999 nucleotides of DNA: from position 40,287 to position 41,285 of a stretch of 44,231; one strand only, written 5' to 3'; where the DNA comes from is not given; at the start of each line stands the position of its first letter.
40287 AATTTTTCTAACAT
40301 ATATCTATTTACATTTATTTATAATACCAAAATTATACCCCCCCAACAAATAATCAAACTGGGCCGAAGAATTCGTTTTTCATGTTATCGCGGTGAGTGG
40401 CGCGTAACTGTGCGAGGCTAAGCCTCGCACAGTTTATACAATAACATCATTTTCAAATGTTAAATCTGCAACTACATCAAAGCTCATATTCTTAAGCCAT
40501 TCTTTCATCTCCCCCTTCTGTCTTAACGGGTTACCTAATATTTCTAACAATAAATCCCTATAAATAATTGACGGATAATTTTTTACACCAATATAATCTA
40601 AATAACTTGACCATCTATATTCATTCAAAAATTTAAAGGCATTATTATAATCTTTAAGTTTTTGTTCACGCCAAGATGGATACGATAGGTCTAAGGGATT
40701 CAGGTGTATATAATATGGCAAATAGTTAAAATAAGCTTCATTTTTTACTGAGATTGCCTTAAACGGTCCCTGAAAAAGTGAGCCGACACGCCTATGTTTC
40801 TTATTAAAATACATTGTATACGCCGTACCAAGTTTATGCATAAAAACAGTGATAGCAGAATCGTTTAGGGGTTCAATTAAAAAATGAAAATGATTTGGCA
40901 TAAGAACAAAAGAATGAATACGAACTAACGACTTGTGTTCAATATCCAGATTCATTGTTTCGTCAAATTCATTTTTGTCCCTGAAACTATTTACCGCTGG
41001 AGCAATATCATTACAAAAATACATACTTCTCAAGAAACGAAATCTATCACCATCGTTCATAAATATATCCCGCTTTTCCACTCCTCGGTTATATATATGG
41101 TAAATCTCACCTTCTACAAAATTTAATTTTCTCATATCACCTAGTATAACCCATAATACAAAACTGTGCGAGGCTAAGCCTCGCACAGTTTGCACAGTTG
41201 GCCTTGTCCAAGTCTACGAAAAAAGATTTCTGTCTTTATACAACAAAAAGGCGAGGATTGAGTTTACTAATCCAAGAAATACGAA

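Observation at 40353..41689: RAYT-type transposase between identical REP-like hairpins, in a 1.2-kb insertion flanked by a synonymous-only 52-bp duplication of the SEDS (FtsW/RodA) gene end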

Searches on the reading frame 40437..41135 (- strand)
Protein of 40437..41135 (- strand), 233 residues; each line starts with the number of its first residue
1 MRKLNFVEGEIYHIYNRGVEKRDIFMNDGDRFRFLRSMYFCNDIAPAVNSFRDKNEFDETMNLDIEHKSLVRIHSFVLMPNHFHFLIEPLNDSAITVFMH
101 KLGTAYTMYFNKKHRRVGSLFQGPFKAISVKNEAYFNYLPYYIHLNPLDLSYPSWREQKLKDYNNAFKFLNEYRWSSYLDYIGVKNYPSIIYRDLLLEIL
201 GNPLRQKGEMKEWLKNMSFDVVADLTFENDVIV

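Call 5: search_protein_families(library=pfam, proteins=[window:40437-41135:-], max_evalue=0.01)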
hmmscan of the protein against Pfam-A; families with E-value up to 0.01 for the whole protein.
seq(233 aa): 1 family
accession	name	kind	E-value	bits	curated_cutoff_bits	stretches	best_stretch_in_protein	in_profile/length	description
PF01797.21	Y1_Tnp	-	6.3e-08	33.2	23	1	64-144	34-119/121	Transposase IS200 like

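Call 6: search_protein_families(library=ncbifam, proteins=[window:40437-41135:-], max_evalue=0.01)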
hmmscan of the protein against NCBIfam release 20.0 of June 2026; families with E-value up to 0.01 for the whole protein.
seq(233 aa): 1 family
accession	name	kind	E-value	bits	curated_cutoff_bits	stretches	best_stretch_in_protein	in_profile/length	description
NF047646.1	REP_Tyr_transpos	equivalog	5.6e-10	39.3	80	1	64-148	40-132/146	REP-associated tyrosine transposase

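Call 10: find_homologous_proteins(query=window:40437-41135:-)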
Query seq(233 aa) (233 aa): 4362 proteins with E <= 0.001 among 4459 candidates; the best 120 are listed.
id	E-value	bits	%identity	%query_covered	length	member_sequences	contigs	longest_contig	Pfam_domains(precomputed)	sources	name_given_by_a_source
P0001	2.9e-142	491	100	92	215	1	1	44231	PF01797.22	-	-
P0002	9.6e-112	391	70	99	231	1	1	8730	PF01797.22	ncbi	-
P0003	1.6e-110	387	70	100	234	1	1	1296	PF01797.22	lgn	-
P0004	1.3e-99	351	72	87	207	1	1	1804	PF01797.22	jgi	jgi:putative transposase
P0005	4.8e-81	290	64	82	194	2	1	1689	PF01797.22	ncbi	ncbi:MAG: transposase, partial [Patescibacteria group bacterium]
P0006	3.8e-74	268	52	98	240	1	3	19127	PF01797.22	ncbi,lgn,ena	-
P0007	5.5e-72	261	54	93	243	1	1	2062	PF01797.22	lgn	-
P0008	8.8e-72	260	52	98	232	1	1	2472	PF01797.22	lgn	-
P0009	1.0e-71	260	53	98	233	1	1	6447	PF01797.22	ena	-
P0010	1.1e-71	260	52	98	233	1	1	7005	PF01797.22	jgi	-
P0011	1.9e-71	259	52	98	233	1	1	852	PF01797.22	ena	-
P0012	1.9e-71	259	52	98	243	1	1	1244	PF01797.22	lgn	-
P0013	2.9e-71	258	50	98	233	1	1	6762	PF01797.22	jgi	jgi:putative transposase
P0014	3.6e-71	258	52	98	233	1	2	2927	PF01797.22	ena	-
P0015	5.9e-71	257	52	98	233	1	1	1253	PF01797.22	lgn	-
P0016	6.2e-71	257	52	98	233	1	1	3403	PF01797.22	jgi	-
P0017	7.3e-71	257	51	98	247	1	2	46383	PF01797.22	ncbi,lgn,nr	ncbi:transposase [Candidatus Azambacteria bacterium]|nr:transposase [Candidatus Azambacteria bacteri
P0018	7.4e-71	257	53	98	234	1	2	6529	PF01797.22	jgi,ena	-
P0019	7.8e-71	257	52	98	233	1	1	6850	PF01797.22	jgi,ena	-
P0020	8.1e-71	257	52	98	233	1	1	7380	PF01797.22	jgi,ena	-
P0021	8.4e-71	257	52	98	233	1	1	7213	PF01797.22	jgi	-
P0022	9.2e-71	257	52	98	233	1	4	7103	PF01797.22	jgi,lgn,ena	-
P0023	1.1e-70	256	52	98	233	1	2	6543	PF01797.22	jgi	-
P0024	1.3e-70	256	52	98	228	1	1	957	PF01797.22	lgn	-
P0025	1.4e-70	256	52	98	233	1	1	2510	PF01797.22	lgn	-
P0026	1.6e-70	256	50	98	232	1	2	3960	PF01797.22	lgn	-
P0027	3.3e-70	255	55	96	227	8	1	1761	PF01797.22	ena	-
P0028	4.6e-70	254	51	98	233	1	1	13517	PF01797.22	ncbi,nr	ncbi:MAG: transposase [Parcubacteria group bacterium]|nr:transposase [Parcubacteria group bacterium]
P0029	5.5e-70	254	52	98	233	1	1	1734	PF01797.22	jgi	jgi:putative transposase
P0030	6.9e-70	254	52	98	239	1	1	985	PF01797.22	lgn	-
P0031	1.0e-69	253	50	98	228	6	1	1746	PF01797.22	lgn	-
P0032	2.0e-69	252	49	98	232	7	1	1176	PF01797.22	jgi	-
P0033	2.0e-69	252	50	98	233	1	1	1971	PF01797.22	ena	-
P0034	2.0e-69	252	50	98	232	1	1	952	PF01797.22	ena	-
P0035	2.2e-69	252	52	98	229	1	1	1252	PF01797.22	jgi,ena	-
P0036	2.3e-69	252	51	98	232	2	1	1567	PF01797.22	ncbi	-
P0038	2.8e-69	252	50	98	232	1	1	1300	PF01797.22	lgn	-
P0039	3.3e-69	251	51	98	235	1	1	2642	PF01797.22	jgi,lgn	jgi:putative transposase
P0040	4.4e-69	251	50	93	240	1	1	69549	PF01797.22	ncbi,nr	ncbi:transposase [Candidatus Wolfebacteria bacterium]|nr:transposase [Candidatus Wolfebacteria bacte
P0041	4.8e-69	251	51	98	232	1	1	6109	PF01797.22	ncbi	-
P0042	6.4e-69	251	53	98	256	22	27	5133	PF01797.22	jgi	-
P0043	6.6e-69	250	52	95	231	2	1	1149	PF01797.22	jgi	-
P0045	7.8e-69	250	50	98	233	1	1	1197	PF01797.22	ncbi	-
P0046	8.7e-69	250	53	98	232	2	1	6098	PF01797.22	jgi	jgi:putative transposase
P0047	9.5e-69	250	53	92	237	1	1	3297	PF01797.22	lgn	-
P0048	1.0e-68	250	52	98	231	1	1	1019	PF01797.22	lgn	-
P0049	1.1e-68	250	51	98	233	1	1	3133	PF01797.22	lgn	-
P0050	1.1e-68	250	50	98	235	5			PF01797.22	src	-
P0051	1.4e-68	249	51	100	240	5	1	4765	PF01797.22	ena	-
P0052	1.9e-68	249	48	98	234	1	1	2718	PF01797.22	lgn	-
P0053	2.1e-68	249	52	98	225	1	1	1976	PF01797.22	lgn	-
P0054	2.6e-68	249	51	94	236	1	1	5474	PF01797.22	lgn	-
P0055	2.9e-68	248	52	98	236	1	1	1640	PF01797.22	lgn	-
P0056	3.1e-68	248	50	98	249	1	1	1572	PF01797.22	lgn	-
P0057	3.9e-68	248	52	98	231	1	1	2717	PF01797.22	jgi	-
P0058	8.9e-68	247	50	96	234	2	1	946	PF01797.22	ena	-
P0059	9.5e-68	247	49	98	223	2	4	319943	PF01797.22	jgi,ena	-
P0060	9.7e-68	247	50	98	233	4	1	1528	PF01797.22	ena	-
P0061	1.0e-67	247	51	98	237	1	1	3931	PF01797.22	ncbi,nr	ncbi:MAG TPA: transposase [Candidatus Paceibacterota bacterium]|nr:transposase [Candidatus Paceibact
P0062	1.4e-67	246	49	98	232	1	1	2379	PF01797.22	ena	-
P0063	1.6e-67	246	48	98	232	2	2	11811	PF01797.22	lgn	-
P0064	1.7e-67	246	50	98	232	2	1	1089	PF01797.22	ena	-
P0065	1.7e-67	246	50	98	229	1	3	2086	PF01797.22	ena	-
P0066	1.8e-67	246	50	98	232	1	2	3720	PF01797.22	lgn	-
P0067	1.9e-67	246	50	98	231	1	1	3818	PF01797.22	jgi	-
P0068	2.7e-67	245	49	99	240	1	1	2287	PF01797.22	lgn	-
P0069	2.8e-67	245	50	98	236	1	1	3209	PF01797.22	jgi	-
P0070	2.9e-67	245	49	98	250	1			PF01797.22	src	-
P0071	3.2e-67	245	52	92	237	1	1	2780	PF01797.22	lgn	-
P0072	3.9e-67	245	52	98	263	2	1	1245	PF01797.22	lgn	-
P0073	4.0e-67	245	50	98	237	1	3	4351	PF01797.22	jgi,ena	-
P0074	4.1e-67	245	50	98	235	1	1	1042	PF01797.22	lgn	-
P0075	5.1e-67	244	49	94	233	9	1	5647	PF01797.22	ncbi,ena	-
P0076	5.2e-67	244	50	98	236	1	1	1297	PF01797.22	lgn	-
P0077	6.0e-67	244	48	98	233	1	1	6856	PF01797.22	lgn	-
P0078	7.1e-67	244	50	99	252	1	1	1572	PF01797.22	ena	-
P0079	7.2e-67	244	49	98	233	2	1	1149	PF01797.22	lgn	-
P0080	7.4e-67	244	51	93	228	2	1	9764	PF01797.22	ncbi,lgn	-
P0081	7.4e-67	244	50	98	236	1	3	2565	PF01797.22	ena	-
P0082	7.5e-67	244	48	98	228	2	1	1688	PF01797.22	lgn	-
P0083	8.1e-67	244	51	98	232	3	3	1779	PF01797.22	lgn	-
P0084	8.7e-67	244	49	98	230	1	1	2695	PF01797.22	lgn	-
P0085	9.4e-67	243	48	98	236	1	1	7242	PF01797.22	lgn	-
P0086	1.0e-66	243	49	98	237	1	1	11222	PF01797.22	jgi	-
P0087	1.1e-66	243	53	94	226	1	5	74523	PF01797.22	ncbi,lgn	-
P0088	1.2e-66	243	47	100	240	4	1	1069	PF01797.22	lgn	-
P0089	1.3e-66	243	48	97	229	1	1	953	PF01797.22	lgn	-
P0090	1.3e-66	243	48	98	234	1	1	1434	PF01797.22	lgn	-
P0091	1.4e-66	243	49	94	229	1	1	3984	PF01797.22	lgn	-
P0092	1.5e-66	243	49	100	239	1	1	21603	PF01797.22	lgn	-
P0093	1.5e-66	243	51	94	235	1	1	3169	PF01797.22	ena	-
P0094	1.7e-66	243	51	94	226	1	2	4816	PF01797.22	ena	-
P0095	1.7e-66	243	48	98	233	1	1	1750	PF01797.22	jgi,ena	-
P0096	1.7e-66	243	51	96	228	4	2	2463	PF01797.22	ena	-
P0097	1.8e-66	243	48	98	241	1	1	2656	PF01797.22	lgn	-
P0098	1.8e-66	242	48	98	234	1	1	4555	PF01797.22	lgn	-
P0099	2.1e-66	242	49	99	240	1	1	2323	PF01797.22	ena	-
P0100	2.3e-66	242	49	98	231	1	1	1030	PF01797.22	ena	-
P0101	2.3e-66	242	48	98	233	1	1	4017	PF01797.22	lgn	-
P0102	2.4e-66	242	48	98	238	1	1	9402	PF01797.22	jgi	jgi:putative transposase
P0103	3.0e-66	242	48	98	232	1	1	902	PF01797.22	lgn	-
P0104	3.4e-66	242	49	98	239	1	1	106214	PF01797.22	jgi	jgi:putative transposase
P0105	3.7e-66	241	48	98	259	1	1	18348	PF01797.22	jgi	jgi:putative transposase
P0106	4.1e-66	241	48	98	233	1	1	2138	PF01797.22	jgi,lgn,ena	-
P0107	4.3e-66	241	50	98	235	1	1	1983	PF01797.22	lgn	-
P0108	4.7e-66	241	46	98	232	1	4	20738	PF01797.22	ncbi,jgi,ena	-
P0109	4.9e-66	241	49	98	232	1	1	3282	PF01797.22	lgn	-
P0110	5.0e-66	241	49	98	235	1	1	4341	PF01797.22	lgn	-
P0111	5.3e-66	241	53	92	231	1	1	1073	PF01797.22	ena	-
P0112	5.3e-66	241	51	98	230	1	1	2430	PF01797.22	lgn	-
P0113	5.5e-66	241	50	98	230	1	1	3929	PF01797.22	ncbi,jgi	jgi:putative transposase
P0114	6.4e-66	241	48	98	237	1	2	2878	PF01797.22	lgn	-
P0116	8.0e-66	240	51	95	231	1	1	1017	PF01797.22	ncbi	-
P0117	9.2e-66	240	50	97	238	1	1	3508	PF01797.22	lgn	-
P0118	9.3e-66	240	51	94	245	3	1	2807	PF01797.22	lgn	-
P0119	1.0e-65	240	50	98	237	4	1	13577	PF01797.22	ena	-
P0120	1.0e-65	240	48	98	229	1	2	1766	PF01797.22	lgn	-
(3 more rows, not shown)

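Call 12: find_encoding_contigs(protein=P0002, flank=5000, max_places=4)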
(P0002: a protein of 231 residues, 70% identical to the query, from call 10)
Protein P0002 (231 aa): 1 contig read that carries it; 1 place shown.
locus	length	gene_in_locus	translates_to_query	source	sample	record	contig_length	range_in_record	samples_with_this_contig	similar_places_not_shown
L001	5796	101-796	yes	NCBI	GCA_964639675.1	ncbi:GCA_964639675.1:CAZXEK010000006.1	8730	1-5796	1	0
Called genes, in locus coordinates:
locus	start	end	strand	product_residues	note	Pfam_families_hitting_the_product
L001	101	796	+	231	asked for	PF01797:Y1_Tnp (weak)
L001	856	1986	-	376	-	PF13477:Glyco_trans_4_2, PF13439:Glyco_transf_4, PF13579:Glyco_trans_4_4, PF00534:Glycos_transf_1, PF13692:Glyco_trans_1_4, PF13524:Glyco_trans_1_2 (weak)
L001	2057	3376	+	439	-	PF02397:Bac_transf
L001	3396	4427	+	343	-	PF01073:3Beta_HSD, PF01370:Epimerase, PF16363:GDP_Man_Dehyd (weak), PF07993:NAD_binding_4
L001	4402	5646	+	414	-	PF00464:SHMT, PF00155:Aminotran_1_2 (weak)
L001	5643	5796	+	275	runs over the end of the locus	PF00763:THF_DHG_CYH, PF02882:THF_DHG_CYH_C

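Call 13: find_encoding_contigs(protein=P0001, flank=10000, max_places=4)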
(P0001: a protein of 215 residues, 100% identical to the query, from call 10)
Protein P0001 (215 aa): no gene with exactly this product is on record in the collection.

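Call 45: search_solved_structures(query=window:40437-41135:-, max_evalue=1, show_alignments=2)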
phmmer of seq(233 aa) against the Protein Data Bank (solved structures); distinct sequences matched with E-value up to 1: 2.
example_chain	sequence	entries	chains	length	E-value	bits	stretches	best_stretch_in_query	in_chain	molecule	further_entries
4h63_Q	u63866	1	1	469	0.37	13.9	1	125-190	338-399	Mediator of RNA polymerase II transcription subunit 17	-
5n9j_W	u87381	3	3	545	0.39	13.8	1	125-190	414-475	Mediator of RNA polymerase II transcription subunit 17 | Mediator complex subunit 17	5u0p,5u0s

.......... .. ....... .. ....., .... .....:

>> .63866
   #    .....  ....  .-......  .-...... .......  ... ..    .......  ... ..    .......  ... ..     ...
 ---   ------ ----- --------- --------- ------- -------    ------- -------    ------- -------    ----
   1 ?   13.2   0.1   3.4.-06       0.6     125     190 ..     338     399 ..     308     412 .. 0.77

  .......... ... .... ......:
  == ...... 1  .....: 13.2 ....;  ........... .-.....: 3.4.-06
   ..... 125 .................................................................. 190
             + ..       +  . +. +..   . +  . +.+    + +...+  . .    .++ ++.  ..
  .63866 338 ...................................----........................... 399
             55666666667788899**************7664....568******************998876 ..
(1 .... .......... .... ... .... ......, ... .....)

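Call 47: search_solved_structures(query=A2, max_evalue=1, show_alignments=2)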
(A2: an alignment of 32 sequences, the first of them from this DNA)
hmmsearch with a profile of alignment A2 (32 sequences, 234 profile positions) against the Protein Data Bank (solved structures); distinct sequences matched with E-value up to 1: 3.
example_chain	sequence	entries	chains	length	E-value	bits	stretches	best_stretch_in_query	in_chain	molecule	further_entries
2xm3_A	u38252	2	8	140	0.042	16.6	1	76-110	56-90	TRANSPOSASE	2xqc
2xma_A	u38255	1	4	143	0.044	16.6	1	76-110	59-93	TRANSPOSASE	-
2xo6_A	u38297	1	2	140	0.052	16.4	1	76-110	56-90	TRANSPOSASE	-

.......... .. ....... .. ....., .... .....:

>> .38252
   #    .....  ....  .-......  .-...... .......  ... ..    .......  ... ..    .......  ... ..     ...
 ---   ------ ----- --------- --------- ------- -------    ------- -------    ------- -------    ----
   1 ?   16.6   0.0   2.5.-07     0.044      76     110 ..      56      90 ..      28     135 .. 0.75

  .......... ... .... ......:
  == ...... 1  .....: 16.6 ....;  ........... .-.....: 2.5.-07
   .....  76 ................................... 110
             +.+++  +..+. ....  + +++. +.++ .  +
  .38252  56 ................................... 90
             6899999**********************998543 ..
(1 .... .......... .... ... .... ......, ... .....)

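Call 54: predict_structure(alignment_id=A2)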
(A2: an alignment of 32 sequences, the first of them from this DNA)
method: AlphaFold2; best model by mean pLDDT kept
length: 233 residues; sequences in the alignment: 32
mean_pLDDT: 64.1   pTM: 0.60
mean pLDDT of the five models: 64.1, 60.8, 60.6, 59.0, 58.9
residues with pLDDT >= 90: 10; 70-90: 87; 50-70: 71; < 50: 65
segments of 3 or more residues with pLDDT < 50: 137-141, 143-145, 169-171, 173-193, 213-233
pLDDT, mean of each block of 10 residues (from residue 1): 74 78 74 74 71 52 67 75 83 90 85 80 83 55 49 58 57 48 42 48 55 46 40 37
secondary structure, 60 per line:
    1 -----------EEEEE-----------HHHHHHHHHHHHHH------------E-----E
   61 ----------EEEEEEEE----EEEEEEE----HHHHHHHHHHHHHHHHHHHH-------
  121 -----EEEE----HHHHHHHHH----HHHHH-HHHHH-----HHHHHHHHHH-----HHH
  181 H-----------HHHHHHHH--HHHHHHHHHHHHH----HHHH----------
elements in order: E12-16 H28-41 E71-78 E83-89 H94-113 E126-129 H134-142 H147-151 H153-157 H163-172 H178-181 H193-200 H203-215 H220-223

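Call 56: fold_search(model_id=the predicted structure, library=pdb)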
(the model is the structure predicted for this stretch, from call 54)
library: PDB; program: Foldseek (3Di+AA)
matches with E <= 10: 1085; with E <= 0.001: 15
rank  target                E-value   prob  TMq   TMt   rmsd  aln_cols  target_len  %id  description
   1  4er8_A                3.6e-05  1.00  0.47  0.64   4.9       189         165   12  Structure of the REP associates tyrosine transposase bound to a REP hairpin (released 2012-08-15)
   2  2a6o_A                1.1e-04  1.00  0.37  0.54   8.7       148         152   11  Crystal Structure of the ISHp608 Transposase in Complex with Stem-loop DNA (released 2005-10-25)
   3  2a6m_B                1.5e-04  1.00  0.38  0.57   7.6       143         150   13  Crystal Structure of the ISHp608 Transposase (released 2005-10-25)
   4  2vic_A                1.6e-04  1.00  0.38  0.56  13.3       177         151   13  CRYSTAL STRUCTURE OF THE ISHP608 TRANSPOSASE IN COMPLEX with Left end 26- mer DNA and manganese (released 2008-02-19)
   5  2vjv_A                3.4e-04  1.00  0.37  0.66   4.8       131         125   12  Crystal structure of the IS608 transposase in complex with left end 26-mer DNA hairpin and a 6-mer DNA representing th (released 2008-02-19)
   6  2a6m_A                4.4e-04  1.00  0.36  0.63   7.7       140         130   11  Crystal Structure of the ISHp608 Transposase (released 2005-10-25)
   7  7cv1_C                6.4e-04  0.98  0.32  0.31  10.1       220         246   10  Structure of human tRNAHis guanylyltransferase (Thg1) in the presence of human mitochondrial tRNAHis (released 2021-04-07)
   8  2xm3_A                6.8e-04  1.00  0.35  0.59   4.5       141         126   13  Deinococcus radiodurans ISDra2 Transposase Left end DNA complex (released 2010-10-13)
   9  2xqc_D                7.2e-04  1.00  0.35  0.59   6.2       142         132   12  DEINOCOCCUS RADIODURANS ISDRA2 TRANSPOSASE COMPLEXED WITH LEFT END RECOGNITION AND CLEAVAGE SITE AND ZN (released 2010-10-13)
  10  2vju_A                7.6e-04  1.00  0.37  0.63   6.3       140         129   11  Crystal structure of the IS608 transposase in complex with the complete Right end 35-mer DNA and manganese (released 2008-02-19)
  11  2vju_B                7.6e-04  1.00  0.36  0.60   5.3       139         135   12  Crystal structure of the IS608 transposase in complex with the complete Right end 35-mer DNA and manganese (released 2008-02-19)
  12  2xo6_A                7.6e-04  1.00  0.36  0.59   5.1       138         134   13  DEINOCOCCUS RADIODURANS ISDRA2 TRANSPOSASE Y132F MUTANT COMPLEXED WITH LEFT END RECOGNITION AND CLEAVAGE SITE (released 2010-10-13)
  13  2xo6_D                8.1e-04  1.00  0.35  0.58   4.9       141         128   13  DEINOCOCCUS RADIODURANS ISDRA2 TRANSPOSASE Y132F MUTANT COMPLEXED WITH LEFT END RECOGNITION AND CLEAVAGE SITE (released 2010-10-13)
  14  2xma_B                8.1e-04  1.00  0.35  0.56   4.9       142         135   13  DEINOCOCCUS RADIODURANS ISDRA2 TRANSPOSASE RIGHT END DNA COMPLEX (released 2010-10-13)
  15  2xma_A                9.8e-04  1.00  0.35  0.56   5.2       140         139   12  DEINOCOCCUS RADIODURANS ISDRA2 TRANSPOSASE RIGHT END DNA COMPLEX (released 2010-10-13)
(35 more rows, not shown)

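Call 67: find_encoding_contigs(protein=P0004, flank=3000, max_places=3)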
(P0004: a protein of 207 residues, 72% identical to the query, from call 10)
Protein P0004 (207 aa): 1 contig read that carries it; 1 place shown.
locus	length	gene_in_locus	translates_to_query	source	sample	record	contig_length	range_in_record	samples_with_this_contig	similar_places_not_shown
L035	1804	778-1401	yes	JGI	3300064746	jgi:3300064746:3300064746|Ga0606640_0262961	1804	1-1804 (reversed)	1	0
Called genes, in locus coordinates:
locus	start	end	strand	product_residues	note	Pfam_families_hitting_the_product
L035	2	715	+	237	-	?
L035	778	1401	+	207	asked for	PF01797:Y1_Tnp (weak)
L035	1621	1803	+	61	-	?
